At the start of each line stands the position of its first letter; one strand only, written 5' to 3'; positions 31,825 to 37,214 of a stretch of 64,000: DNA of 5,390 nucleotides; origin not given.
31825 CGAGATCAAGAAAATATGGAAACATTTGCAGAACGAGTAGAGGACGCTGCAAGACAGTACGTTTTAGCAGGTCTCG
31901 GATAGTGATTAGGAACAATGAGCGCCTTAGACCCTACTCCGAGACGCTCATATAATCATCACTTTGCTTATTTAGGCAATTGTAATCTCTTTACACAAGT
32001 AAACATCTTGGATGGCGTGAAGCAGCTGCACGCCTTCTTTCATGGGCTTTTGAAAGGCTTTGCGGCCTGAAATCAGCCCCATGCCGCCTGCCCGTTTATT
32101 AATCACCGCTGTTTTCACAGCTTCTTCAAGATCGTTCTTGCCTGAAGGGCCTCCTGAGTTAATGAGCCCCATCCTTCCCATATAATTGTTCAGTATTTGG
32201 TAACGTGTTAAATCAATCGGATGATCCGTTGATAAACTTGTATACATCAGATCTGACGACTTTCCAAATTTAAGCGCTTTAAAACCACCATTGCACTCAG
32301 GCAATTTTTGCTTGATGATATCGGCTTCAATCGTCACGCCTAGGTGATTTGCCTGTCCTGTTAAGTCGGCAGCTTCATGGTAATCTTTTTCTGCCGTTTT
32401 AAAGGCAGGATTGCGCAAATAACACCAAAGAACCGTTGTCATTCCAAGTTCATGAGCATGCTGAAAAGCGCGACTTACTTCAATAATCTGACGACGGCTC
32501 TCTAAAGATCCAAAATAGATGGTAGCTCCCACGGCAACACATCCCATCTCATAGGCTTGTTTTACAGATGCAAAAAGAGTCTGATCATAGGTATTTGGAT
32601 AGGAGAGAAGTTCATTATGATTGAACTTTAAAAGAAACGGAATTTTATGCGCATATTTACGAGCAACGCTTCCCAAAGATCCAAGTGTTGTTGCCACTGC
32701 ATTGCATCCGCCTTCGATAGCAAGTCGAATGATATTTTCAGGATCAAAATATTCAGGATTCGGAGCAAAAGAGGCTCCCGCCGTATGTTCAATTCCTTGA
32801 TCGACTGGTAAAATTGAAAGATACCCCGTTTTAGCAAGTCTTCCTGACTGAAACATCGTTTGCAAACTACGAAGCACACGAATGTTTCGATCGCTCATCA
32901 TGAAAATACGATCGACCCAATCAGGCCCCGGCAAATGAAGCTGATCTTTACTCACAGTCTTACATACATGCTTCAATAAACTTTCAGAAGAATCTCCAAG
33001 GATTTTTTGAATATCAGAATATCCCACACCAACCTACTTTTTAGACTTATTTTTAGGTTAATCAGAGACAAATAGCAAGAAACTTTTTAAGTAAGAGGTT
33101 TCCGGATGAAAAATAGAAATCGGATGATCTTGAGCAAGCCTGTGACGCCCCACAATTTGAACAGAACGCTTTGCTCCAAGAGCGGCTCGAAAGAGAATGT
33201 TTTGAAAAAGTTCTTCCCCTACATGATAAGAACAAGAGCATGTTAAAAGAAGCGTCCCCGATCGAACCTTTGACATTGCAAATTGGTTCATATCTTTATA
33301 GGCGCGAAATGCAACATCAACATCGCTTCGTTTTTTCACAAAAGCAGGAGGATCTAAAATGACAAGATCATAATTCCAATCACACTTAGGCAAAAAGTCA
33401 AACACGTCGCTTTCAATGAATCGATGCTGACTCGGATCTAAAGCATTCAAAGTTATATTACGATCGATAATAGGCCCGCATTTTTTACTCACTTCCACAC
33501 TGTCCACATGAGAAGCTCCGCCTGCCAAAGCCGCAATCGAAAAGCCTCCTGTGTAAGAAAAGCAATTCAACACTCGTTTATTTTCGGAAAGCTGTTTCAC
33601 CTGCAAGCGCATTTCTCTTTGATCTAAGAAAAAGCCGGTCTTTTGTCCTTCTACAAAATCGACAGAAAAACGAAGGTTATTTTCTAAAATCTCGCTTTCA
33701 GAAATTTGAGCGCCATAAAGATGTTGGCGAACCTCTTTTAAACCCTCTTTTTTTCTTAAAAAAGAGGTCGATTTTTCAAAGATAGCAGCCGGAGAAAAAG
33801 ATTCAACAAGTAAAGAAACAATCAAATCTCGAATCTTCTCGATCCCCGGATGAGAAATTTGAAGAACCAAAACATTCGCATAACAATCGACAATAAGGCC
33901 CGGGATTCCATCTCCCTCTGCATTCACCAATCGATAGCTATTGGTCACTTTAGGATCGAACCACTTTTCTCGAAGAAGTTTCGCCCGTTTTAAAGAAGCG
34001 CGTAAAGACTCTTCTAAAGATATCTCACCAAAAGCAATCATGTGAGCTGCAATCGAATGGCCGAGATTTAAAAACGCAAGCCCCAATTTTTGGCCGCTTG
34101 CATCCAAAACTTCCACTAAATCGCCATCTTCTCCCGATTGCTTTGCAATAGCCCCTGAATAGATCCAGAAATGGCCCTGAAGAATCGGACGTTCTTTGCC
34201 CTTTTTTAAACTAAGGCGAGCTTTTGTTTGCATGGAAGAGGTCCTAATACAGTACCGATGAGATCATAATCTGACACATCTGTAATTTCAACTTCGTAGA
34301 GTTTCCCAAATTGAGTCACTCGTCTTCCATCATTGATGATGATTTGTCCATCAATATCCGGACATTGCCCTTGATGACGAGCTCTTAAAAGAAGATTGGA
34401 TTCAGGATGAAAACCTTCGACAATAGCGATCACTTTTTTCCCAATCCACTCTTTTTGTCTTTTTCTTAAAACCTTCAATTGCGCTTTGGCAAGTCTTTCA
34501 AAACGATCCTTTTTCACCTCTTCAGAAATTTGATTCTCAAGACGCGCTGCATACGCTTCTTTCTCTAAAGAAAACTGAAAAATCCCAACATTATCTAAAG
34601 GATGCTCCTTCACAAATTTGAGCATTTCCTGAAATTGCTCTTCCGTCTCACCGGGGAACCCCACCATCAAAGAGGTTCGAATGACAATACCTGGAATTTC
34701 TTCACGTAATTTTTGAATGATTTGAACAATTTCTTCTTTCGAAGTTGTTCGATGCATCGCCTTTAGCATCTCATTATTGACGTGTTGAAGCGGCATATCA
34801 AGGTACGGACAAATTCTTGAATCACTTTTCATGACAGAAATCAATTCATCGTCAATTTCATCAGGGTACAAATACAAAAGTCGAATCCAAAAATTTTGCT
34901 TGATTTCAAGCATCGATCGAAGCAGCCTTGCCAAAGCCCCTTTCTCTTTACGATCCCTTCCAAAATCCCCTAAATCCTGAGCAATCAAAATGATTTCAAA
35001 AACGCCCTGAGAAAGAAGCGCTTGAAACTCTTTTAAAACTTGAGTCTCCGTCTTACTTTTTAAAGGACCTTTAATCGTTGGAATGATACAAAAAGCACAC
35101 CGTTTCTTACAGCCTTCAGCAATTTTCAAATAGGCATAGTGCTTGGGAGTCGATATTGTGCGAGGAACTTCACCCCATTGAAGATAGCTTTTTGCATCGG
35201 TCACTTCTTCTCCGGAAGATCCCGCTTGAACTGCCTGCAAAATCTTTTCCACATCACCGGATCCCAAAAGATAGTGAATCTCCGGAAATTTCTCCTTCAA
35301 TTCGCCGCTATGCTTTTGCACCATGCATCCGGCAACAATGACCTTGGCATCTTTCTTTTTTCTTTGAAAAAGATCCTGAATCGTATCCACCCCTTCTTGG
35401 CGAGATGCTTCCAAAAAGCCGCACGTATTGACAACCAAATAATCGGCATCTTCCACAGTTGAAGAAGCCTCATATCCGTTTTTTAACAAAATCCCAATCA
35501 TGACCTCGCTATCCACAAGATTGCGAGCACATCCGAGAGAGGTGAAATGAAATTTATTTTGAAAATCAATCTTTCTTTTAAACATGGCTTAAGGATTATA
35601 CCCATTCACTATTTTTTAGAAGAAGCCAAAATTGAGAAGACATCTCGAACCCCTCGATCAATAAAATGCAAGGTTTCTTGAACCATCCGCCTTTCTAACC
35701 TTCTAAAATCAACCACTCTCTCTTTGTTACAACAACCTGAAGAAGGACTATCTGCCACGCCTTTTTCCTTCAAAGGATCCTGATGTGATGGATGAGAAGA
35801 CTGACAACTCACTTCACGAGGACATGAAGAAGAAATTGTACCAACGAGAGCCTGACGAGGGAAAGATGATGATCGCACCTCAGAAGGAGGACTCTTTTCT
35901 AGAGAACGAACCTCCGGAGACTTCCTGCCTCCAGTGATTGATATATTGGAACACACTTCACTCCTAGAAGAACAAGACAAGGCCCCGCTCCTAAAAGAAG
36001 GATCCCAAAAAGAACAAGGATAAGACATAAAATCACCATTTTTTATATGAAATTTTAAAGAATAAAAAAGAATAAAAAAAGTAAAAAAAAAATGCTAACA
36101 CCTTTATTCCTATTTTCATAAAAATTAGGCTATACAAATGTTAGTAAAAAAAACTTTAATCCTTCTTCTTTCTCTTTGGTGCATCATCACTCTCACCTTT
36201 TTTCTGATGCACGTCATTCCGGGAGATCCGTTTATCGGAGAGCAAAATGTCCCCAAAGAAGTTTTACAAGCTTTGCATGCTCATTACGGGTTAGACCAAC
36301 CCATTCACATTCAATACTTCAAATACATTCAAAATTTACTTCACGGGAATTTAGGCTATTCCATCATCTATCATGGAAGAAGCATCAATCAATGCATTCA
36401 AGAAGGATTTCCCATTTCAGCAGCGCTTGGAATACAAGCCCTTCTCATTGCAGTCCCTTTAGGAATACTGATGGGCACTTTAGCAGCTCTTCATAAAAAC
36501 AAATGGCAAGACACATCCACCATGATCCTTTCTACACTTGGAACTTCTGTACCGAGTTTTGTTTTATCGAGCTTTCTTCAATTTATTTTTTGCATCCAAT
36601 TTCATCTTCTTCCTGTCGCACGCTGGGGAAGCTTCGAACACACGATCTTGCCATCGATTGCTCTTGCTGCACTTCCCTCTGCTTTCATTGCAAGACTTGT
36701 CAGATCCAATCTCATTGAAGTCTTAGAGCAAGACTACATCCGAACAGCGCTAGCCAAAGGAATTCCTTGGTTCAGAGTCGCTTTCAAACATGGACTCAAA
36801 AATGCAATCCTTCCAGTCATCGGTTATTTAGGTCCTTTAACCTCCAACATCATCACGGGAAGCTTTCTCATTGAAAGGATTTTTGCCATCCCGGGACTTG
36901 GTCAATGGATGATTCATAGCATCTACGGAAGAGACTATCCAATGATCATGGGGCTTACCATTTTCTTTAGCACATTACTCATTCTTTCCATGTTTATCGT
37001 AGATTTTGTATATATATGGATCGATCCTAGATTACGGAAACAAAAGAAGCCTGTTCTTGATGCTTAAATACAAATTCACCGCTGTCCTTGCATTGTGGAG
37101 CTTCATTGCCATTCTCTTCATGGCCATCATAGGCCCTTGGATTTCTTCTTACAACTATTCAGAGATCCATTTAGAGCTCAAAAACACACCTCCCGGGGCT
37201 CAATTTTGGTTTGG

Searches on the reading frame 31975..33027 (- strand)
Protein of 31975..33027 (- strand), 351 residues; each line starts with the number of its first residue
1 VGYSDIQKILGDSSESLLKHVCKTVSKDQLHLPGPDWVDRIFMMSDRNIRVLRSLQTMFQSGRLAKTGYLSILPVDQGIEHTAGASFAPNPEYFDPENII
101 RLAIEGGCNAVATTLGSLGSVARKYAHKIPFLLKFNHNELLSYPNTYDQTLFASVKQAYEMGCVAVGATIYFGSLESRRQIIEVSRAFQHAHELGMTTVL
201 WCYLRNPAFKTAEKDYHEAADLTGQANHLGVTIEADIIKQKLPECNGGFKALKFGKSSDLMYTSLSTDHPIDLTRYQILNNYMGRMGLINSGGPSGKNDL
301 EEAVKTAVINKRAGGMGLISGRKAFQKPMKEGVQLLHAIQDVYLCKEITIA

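Call 79: search_protein_families(library=pfam, proteins=[window:31975-33027:-], max_evalue=0.00001)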
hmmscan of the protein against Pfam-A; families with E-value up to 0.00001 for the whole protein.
window:31975-33027:- (351 aa): 1 family
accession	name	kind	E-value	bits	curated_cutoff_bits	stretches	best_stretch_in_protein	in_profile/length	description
PF01791.15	DeoC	-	1e-61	208.9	23.8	1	71-327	2-229/229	DeoC/LacD family aldolase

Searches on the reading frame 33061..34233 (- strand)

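Call 79: search_protein_families(library=pfam, proteins=[window:33061-34233:-], max_evalue=0.00001)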
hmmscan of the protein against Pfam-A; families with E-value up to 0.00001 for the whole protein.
window:33061-34233:- (391 aa): 3 families
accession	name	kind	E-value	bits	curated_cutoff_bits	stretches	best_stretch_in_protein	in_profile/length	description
PF10672.15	Methyltrans_SAM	-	7.1e-25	88.3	27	1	170-342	76-247/286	S-adenosylmethionine-dependent methyltransferase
PF17785.7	PUA_3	-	1.3e-15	57.4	22.6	1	8-66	2-62/64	PUA-like domain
PF03602.21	Cons_hypoth95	-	9e-08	32.4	24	1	216-296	40-122/182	Conserved hypothetical protein 95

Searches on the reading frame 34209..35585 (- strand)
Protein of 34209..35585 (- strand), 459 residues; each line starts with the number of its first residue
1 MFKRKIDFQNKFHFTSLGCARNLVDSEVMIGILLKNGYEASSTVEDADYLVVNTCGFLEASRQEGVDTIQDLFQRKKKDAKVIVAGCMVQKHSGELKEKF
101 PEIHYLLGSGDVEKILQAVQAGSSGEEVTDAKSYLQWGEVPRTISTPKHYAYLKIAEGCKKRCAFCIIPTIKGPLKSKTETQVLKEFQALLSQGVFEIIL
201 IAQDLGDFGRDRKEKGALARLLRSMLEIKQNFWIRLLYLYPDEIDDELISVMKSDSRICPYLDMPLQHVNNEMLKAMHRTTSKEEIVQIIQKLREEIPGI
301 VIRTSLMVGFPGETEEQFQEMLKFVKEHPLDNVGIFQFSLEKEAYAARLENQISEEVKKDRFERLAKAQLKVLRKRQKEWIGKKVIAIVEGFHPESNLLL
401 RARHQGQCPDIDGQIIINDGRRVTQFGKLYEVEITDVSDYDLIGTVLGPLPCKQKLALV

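Call 79: search_protein_families(library=pfam, proteins=[window:34209-35585:-], max_evalue=0.00001)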
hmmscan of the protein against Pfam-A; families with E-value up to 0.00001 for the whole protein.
window:34209-35585:- (459 aa): 3 families
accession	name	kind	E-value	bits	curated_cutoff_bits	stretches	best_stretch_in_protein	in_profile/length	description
PF00919.26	UPF0004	-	9.8e-27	93.3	27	1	11-108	1-98/98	Uncharacterized protein family UPF0004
PF04055.27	Radical_SAM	-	3.7e-22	79.7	29.5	1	155-325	3-166/166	Radical SAM superfamily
PF18693.7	TRAM_2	-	3.8e-15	56.3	27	1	381-446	1-62/63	TRAM domain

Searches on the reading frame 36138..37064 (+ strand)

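Call 79: search_protein_families(library=pfam, proteins=[window:36138-37064:+], max_evalue=0.00001)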
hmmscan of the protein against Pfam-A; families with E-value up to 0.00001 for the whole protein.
window:36138-37064:+ (309 aa): 2 families
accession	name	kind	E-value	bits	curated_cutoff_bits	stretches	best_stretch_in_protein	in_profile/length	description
PF00528.27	BPD_transp_1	-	1.7e-39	135.9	26.4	1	109-301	1-184/184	Binding-protein-dependent transport system inner membrane component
PF19300.4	BPD_transp_1_N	-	4e-09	37.1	23.8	1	2-71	5-76/114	Binding-prot-dependent transport system membrane comp, N-term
